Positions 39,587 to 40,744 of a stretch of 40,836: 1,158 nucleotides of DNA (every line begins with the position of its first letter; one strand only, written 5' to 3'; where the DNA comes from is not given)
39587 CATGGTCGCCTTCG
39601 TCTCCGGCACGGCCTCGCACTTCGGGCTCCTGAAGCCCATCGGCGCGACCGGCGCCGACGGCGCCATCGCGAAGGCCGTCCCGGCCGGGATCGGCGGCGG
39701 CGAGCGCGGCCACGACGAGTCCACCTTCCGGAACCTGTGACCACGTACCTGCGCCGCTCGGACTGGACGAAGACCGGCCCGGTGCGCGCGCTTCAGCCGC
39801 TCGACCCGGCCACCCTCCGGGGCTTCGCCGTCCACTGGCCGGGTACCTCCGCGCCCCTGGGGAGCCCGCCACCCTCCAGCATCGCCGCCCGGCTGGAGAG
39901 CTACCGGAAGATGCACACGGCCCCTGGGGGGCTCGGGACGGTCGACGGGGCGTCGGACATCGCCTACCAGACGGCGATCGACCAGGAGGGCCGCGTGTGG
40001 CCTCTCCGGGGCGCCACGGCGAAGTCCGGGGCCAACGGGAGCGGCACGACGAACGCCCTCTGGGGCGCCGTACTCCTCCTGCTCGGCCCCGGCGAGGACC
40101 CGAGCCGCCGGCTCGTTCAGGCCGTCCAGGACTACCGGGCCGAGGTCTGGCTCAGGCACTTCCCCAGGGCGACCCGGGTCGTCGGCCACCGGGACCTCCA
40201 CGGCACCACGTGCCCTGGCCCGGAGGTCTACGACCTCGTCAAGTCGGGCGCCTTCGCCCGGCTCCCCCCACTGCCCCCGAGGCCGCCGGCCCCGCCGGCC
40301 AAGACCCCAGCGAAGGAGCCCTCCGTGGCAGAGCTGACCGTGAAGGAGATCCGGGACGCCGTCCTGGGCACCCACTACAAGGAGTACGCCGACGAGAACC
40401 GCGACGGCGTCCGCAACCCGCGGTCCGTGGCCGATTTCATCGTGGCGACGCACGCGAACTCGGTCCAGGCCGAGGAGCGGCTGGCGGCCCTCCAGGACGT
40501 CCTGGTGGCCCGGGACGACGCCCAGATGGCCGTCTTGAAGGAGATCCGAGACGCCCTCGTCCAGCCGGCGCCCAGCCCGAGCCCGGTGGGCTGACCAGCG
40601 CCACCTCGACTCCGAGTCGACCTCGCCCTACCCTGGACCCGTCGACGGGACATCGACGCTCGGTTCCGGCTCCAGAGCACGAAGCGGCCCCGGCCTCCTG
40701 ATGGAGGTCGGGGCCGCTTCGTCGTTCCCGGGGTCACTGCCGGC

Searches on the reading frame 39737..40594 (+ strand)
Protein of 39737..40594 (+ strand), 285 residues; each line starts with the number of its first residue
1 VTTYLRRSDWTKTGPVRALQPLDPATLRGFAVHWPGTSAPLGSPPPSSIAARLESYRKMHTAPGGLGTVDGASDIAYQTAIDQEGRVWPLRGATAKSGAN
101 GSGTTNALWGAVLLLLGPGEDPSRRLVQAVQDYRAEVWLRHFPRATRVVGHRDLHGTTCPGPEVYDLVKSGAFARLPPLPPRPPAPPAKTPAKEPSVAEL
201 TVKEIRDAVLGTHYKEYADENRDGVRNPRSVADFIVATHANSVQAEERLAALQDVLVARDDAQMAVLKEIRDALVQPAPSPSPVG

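Call 50: find_encoding_contigs(protein=window:39737-40594:+, flank=6000, max_places=10)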
Protein window:39737-40594:+ (285 aa): 4 contigs read that carry it; 2 places shown.
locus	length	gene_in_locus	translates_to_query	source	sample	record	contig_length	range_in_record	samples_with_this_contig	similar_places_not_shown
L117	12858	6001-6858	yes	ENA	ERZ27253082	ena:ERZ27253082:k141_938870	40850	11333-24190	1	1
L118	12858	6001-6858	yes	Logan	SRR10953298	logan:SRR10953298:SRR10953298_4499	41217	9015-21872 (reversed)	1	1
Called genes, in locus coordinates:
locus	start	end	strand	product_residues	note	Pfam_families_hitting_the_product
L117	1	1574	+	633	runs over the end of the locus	PF10145:PhageMin_Tail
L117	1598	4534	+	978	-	-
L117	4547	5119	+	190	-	-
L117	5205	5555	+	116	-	-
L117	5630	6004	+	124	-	-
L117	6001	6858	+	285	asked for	-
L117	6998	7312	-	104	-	-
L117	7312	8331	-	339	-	PF02899:Phage_int_SAM_1, PF00589:Phage_integrase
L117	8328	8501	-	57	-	-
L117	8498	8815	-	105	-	-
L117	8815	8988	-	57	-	-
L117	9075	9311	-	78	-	-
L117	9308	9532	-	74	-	-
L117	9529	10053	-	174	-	PF04307:YdjM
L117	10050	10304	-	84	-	-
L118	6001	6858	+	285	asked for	-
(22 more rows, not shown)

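Call 71: search_protein_families(library=phrogs, proteins=[window:39737-40591:+], max_evalue=0.001)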
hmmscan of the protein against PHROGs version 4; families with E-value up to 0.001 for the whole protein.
window:39737-40591:+ (285 aa): 1 family
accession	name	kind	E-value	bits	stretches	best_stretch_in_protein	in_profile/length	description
phrog_1493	-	lysis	3e-12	47.4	1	5-203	13-194/394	endolysin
